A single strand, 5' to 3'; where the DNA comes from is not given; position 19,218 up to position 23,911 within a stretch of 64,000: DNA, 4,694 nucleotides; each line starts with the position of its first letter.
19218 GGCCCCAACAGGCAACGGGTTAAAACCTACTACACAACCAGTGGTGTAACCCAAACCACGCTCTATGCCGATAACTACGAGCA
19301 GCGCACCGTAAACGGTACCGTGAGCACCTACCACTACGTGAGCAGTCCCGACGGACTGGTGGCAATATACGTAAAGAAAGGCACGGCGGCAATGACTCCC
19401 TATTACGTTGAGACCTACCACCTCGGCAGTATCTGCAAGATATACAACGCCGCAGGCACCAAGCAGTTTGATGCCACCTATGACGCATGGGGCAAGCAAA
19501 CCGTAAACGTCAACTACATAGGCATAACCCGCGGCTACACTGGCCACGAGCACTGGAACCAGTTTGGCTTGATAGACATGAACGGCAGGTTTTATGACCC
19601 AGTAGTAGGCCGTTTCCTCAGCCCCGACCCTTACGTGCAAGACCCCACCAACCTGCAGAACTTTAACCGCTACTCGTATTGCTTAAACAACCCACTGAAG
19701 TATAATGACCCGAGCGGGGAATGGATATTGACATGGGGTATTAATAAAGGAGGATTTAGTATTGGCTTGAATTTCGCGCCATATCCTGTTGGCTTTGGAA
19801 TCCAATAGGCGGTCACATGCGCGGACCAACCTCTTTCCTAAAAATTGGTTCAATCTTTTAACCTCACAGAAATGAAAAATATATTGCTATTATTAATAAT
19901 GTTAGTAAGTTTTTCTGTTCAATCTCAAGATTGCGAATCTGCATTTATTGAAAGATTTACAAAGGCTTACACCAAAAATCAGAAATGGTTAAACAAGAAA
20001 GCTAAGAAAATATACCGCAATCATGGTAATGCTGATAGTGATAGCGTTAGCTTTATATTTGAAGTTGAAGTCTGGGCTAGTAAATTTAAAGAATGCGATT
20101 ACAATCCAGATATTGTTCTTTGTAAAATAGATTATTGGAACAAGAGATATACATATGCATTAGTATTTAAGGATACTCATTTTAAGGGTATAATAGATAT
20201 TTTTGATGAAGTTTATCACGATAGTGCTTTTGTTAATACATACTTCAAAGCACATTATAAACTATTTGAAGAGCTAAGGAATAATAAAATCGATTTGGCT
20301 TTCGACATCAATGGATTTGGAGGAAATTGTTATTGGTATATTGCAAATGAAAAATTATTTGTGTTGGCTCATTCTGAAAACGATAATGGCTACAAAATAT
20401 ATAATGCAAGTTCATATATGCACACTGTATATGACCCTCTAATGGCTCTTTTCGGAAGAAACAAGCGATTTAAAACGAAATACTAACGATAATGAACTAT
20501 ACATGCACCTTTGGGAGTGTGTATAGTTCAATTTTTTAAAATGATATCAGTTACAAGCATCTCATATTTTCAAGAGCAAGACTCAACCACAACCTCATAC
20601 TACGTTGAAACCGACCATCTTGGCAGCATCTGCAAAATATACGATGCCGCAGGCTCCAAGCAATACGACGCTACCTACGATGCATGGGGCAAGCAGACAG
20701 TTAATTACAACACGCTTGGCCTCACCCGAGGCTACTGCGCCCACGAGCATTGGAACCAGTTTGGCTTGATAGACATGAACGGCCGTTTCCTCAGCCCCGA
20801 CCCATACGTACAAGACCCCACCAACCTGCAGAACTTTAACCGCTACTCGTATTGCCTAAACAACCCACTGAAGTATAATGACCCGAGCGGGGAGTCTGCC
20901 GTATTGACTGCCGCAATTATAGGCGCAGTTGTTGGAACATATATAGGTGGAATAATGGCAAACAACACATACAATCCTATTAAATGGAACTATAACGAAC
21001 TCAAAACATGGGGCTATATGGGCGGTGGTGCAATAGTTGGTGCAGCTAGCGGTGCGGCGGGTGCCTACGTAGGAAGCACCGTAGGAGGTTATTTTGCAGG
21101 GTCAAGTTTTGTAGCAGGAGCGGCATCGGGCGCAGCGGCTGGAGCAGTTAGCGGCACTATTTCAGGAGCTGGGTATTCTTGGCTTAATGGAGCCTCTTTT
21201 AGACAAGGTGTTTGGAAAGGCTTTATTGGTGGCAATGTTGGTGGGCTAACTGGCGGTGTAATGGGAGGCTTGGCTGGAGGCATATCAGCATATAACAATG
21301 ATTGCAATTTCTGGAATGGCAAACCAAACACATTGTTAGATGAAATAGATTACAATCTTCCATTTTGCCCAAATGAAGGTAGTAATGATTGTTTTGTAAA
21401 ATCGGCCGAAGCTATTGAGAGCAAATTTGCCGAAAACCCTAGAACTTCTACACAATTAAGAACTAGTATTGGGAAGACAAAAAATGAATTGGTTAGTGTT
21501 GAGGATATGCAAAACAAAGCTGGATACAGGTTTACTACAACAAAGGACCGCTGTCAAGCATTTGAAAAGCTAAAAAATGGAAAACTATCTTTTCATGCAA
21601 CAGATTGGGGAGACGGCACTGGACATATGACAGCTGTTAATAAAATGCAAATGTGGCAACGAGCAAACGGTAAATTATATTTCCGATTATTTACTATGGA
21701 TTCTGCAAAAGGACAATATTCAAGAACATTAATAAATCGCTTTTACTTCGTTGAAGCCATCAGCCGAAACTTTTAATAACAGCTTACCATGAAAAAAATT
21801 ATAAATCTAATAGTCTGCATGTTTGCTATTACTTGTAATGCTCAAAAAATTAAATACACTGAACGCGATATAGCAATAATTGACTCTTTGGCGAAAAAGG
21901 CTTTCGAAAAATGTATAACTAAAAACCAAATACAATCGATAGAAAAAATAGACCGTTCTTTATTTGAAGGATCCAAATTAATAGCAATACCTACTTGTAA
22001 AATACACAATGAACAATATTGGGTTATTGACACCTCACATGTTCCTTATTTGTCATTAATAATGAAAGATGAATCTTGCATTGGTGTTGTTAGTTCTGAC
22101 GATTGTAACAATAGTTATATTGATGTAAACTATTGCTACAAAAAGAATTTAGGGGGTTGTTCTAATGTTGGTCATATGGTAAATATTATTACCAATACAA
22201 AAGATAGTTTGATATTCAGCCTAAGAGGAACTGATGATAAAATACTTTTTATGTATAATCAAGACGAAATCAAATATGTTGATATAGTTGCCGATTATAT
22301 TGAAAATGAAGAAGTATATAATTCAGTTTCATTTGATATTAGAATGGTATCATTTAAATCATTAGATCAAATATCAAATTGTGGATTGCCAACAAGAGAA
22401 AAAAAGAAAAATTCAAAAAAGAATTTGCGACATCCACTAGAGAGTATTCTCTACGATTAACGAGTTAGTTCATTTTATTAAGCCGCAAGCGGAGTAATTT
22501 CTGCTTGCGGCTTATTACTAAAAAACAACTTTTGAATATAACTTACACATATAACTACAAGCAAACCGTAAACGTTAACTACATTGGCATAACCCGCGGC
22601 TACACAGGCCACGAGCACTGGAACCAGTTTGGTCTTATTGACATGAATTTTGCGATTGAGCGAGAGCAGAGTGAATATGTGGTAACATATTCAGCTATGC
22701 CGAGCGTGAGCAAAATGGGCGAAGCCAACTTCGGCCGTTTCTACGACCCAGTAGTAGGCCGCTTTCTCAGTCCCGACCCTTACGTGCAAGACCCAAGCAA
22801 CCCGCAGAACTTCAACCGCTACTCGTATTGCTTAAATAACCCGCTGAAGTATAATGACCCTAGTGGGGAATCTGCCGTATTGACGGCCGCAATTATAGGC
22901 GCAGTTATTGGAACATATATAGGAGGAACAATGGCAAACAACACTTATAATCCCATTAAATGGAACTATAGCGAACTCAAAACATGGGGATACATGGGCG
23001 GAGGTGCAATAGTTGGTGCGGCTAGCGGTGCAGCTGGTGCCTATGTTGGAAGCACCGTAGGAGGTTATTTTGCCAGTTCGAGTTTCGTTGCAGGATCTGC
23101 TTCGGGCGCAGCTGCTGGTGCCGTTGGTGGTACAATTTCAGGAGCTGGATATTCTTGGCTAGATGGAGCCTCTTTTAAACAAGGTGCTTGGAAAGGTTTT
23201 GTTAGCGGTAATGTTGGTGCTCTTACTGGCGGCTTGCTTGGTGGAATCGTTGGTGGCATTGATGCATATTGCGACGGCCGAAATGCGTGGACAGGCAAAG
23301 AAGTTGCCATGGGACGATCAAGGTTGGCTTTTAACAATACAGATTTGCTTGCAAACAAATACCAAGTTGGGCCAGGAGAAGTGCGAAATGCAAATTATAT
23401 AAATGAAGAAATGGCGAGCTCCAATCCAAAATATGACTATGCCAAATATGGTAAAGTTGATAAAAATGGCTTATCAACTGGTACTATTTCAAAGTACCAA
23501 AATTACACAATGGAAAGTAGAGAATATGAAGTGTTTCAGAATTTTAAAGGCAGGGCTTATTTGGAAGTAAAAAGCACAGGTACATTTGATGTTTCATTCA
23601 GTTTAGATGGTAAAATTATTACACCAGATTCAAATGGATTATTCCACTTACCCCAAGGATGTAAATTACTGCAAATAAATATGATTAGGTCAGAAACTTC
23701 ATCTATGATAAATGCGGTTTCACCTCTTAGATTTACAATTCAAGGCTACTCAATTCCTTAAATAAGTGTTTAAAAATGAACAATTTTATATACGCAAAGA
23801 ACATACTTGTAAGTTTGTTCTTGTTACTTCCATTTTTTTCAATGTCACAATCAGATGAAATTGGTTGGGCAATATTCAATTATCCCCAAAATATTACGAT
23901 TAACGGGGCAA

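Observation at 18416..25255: Rhs core-tip / immunity cassette array with no full-length rhs gene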

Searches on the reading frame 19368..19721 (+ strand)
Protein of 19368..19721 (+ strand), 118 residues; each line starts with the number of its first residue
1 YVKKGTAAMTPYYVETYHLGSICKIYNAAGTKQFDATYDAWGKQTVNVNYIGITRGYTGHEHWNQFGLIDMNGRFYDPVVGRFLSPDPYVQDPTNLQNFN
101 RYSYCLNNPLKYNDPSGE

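Call 28: find_homologous_proteins(query=window:19368-19721:+, max_evalue=1e-10)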
Query window:19368-19721:+ (118 aa): 433 proteins with E <= 1e-10 among 443 candidates; the best 120 are listed.
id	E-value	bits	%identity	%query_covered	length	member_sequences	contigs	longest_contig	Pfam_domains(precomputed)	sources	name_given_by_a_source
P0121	6.3e-63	229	94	87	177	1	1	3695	PF25023.2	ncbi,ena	-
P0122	9.2e-43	163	63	99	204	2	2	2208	PF25023.2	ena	-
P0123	6.0e-42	161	67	92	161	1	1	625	PF25023.2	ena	-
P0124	5.7e-41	158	65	93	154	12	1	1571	PF25023.2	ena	-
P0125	6.7e-41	157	66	91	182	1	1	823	PF25023.2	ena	-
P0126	1.9e-40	156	64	100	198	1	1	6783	PF25023.2,PF03527.21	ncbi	-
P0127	3.5e-40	155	65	90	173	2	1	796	PF25023.2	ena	-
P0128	6.1e-40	154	64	92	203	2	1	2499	PF25023.2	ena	-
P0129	6.5e-40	154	70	84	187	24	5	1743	PF25023.2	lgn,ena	-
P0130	7.5e-40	154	69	82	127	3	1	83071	PF25023.2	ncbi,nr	ncbi:MAG: RHS repeat-associated core domain-containing protein [Prevotella sp.]|nr:RHS repeat-associ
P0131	1.5e-39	153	69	82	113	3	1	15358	PF25023.2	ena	-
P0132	2.5e-39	152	66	84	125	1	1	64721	PF25023.2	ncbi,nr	ncbi:MAG: hypothetical protein MJZ13_07795 [Bacteroidales bacterium]|nr:hypothetical protein [Bacter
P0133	3.0e-39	152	69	82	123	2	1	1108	PF25023.2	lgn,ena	-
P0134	5.8e-39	151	75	75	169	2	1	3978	PF25023.2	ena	-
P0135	6.0e-39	151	75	75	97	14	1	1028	PF25023.2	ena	-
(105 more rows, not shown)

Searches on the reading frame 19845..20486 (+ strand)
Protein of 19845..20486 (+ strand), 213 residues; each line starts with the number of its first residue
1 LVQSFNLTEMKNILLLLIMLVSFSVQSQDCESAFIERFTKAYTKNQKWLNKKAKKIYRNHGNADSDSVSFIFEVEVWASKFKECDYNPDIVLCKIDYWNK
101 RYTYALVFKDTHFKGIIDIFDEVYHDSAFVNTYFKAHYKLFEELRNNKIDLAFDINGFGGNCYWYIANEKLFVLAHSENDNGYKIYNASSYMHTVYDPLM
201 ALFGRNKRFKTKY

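Call 4: search_protein_families(library=pfam, proteins=[window:19845-20486:+], max_evalue=0.1)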
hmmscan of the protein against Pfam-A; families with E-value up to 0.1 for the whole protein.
window:19845-20486:+ (213 aa): 0 families

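Call 5: search_protein_families(library=ncbifam, proteins=[window:19845-20486:+], max_evalue=0.1)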
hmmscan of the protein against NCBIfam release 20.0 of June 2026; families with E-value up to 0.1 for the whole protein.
window:19845-20486:+ (213 aa): 0 families

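Call 80: list_cluster_members(proteins=[window:19872-20486:+, window:20541-21776:+, window:19845-20486:+, window:17773-18372:-, window:25351-27030:+, L002:11373-11870:+])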
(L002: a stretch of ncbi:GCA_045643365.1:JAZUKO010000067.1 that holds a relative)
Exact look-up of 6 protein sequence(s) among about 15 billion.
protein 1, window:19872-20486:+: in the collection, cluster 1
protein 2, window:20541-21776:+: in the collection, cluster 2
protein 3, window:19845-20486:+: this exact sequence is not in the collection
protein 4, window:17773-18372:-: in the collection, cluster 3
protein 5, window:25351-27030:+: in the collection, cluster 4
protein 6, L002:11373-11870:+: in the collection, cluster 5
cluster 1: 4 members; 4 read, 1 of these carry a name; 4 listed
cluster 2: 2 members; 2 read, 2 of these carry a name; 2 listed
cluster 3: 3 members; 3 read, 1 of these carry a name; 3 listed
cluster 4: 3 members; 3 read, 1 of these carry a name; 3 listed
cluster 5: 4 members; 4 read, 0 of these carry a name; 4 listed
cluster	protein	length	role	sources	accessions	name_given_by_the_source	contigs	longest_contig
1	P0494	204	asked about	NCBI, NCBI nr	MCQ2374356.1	MAG: hypothetical protein MJ069_00420 [Salinivirgaceae bacterium] | hypothetical protein [Salinivirgaceae bacterium]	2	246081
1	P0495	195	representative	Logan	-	-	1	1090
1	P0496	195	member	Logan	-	-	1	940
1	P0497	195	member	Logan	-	-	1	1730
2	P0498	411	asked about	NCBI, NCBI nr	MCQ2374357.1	MAG: hypothetical protein MJ069_00425 [Salinivirgaceae bacterium] | hypothetical protein [Salinivirgaceae bacterium]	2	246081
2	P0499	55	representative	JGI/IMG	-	hypothetical protein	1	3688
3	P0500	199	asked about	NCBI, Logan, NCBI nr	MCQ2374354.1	MAG: TIGR00730 family Rossman fold protein [Salinivirgaceae bacterium] | TIGR00730 family Rossman fold protein [Salinivirgaceae bacterium]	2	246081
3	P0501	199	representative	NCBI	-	-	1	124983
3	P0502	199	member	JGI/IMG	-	-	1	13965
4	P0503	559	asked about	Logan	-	-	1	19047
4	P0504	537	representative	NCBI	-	-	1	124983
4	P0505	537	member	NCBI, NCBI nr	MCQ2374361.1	MAG: S41 family peptidase [Salinivirgaceae bacterium] | S41 family peptidase [Salinivirgaceae bacterium]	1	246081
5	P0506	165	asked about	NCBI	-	-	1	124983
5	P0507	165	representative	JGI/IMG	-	-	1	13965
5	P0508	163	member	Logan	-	-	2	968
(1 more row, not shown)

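Call 85: search_protein_families(library=pfam, proteins=[L024:3052-3363:+], max_evalue=0.01)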
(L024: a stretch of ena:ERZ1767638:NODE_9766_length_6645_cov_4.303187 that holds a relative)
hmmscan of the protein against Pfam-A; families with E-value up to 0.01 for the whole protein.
L024:3052-3363:+ (103 aa): 0 families

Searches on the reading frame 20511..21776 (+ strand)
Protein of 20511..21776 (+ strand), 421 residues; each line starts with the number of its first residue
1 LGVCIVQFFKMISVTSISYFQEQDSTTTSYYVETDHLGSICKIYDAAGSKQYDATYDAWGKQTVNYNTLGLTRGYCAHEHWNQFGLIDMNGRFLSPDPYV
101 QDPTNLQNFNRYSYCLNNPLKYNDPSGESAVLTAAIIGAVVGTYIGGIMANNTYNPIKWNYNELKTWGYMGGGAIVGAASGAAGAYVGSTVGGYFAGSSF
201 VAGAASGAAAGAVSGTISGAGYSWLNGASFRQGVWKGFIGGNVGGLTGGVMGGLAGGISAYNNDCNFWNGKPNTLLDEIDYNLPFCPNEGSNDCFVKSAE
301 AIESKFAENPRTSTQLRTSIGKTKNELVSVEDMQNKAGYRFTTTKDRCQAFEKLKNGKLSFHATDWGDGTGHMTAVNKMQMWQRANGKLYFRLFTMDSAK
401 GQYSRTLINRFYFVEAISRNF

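Call 4: search_protein_families(library=pfam, proteins=[window:20511-21776:+], max_evalue=0.1)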
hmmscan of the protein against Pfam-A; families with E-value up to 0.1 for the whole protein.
window:20511-21776:+ (421 aa): 2 families
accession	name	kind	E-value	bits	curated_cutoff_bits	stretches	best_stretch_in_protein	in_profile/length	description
PF03527.20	RHS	-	0.01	16.1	27.9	1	30-64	2-36/38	RHS protein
PF13488.11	Gly-zipper_Omp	-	0.034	14.5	25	1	132-152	21-41/46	Glycine zipper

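Call 5: search_protein_families(library=ncbifam, proteins=[window:20511-21776:+], max_evalue=0.1)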
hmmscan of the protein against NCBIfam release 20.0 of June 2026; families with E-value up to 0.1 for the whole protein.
window:20511-21776:+ (421 aa): 1 family
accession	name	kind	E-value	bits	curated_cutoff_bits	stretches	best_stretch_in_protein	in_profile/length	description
TIGR03696.1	Rhs_assc_core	domain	2.2e-09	37.7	32.5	1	56-127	1-75/76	RHS repeat-associated core domain-containing protein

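Call 85: search_protein_families(library=pfam, proteins=[L024:3052-3363:+], max_evalue=0.01)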
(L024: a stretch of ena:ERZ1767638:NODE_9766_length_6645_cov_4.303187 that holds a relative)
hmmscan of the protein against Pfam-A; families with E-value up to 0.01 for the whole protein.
L024:3052-3363:+ (103 aa): 0 families

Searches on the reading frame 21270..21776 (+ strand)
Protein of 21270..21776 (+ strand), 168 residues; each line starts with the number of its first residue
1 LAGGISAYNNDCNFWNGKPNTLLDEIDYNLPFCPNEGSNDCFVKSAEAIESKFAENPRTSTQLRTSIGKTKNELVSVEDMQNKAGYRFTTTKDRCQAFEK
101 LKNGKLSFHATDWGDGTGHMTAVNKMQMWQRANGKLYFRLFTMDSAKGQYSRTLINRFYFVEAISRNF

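Call 36: search_solved_structures(query=window:21270-21776:+, max_evalue=10)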
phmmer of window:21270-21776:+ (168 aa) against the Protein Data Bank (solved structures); distinct sequences matched with E-value up to 10: 3.
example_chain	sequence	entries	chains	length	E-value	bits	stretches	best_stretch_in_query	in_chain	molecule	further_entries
3fdq_A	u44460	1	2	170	0.46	13.8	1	57-94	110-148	Motility gene repressor mogR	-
7x9s_B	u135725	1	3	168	0.5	13.7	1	57-93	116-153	Motility gene repressor MogR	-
3zia_J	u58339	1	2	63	1.1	12.6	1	35-84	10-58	ATPASE INHIBITOR, MITOCHONDRIAL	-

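Call 54: search_protein_families(library=pfam, proteins=[window:21306-21773:+], max_evalue=5)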
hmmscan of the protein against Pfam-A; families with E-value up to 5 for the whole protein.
seq(156 aa): 0 families

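Call 74: predict_structure(protein=window:21294-21773:+)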
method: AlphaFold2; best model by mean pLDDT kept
length: 160 residues; sequences in the alignment: 1
mean_pLDDT: 36.4   pTM: 0.29
mean pLDDT of the five models: 36.4, 34.1, 33.7, 33.3, 30.8
residues with pLDDT >= 90: 0; 70-90: 0; 50-70: 8; < 50: 152
segments of 3 or more residues with pLDDT < 50: 1-35, 47-160
pLDDT, mean of each block of 10 residues (from residue 1): 28 31 41 48 47 30 30 35 46 40 30 35 39 41 33 29
secondary structure, 60 per line:
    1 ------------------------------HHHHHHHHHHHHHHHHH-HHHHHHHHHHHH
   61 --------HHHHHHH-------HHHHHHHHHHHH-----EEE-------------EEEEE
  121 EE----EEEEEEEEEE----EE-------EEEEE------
elements in order: H31-47 H49-60 H69-75 H83-94 E100-102 E116-122 E127-136 E150-154

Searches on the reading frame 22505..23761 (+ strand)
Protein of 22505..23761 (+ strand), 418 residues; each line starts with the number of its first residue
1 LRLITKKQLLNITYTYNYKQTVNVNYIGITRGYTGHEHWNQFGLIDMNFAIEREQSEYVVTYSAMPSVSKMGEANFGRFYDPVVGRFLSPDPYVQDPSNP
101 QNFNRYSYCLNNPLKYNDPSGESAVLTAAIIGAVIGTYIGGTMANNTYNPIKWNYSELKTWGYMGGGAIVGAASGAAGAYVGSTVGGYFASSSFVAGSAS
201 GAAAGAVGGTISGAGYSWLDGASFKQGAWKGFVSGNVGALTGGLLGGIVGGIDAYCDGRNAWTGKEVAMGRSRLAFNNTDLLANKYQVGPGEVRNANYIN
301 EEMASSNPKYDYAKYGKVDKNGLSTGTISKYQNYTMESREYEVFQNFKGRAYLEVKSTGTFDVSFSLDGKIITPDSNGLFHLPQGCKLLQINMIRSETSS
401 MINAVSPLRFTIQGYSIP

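Call 4: search_protein_families(library=pfam, proteins=[window:22505-23761:+], max_evalue=0.1)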
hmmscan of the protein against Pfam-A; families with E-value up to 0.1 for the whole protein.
window:22505-23761:+ (418 aa): 0 families

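Call 5: search_protein_families(library=ncbifam, proteins=[window:22505-23761:+], max_evalue=0.1)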
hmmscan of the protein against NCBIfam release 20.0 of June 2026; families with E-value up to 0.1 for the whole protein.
window:22505-23761:+ (418 aa): 1 family
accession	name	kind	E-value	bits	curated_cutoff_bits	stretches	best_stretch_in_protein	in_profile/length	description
TIGR03696.1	Rhs_assc_core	domain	2.3e-12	47.3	32.5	1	76-121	34-75/76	RHS repeat-associated core domain-containing protein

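Call 32: find_encoding_contigs(protein=window:22505-23761:+, flank=10000, max_places=10)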
Protein window:22505-23761:+ (418 aa): 1 contig read that carries it; 1 place shown.
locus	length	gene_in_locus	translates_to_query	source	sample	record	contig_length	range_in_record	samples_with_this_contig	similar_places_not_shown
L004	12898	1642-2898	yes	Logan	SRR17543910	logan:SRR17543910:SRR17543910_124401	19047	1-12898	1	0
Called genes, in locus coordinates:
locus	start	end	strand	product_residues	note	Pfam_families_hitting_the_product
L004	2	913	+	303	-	?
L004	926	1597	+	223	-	-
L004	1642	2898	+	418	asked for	-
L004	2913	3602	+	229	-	-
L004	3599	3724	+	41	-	-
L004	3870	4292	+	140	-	-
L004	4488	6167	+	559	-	PF22694:CtpB_N-like (faint), PF00595:PDZ (faint), PF13180:PDZ_2 (weak), PF17820:PDZ_6, PF03572:Peptidase_S41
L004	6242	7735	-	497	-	PF01266:DAO (faint), PF01593:Amino_oxidase, PF07992:Pyr_redox_2 (faint), PF13450:NAD_binding_8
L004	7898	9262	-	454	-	PF16499:Melibiase_2, PF17801:Melibiase_C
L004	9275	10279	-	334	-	PF00551:Formyl_trans_N, PF02911:Formyl_trans_C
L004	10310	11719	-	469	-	PF00722:Glyco_hydro_16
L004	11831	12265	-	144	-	PF00027:cNMP_binding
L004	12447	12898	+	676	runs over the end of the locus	PF02922:CBM_48, PF00128:Alpha-amylase, PF02806:Alpha-amylase_C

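Call 85: search_protein_families(library=pfam, proteins=[L024:3052-3363:+], max_evalue=0.01)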
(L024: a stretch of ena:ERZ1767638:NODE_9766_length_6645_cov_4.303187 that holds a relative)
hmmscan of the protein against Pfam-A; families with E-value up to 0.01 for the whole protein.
L024:3052-3363:+ (103 aa): 0 families
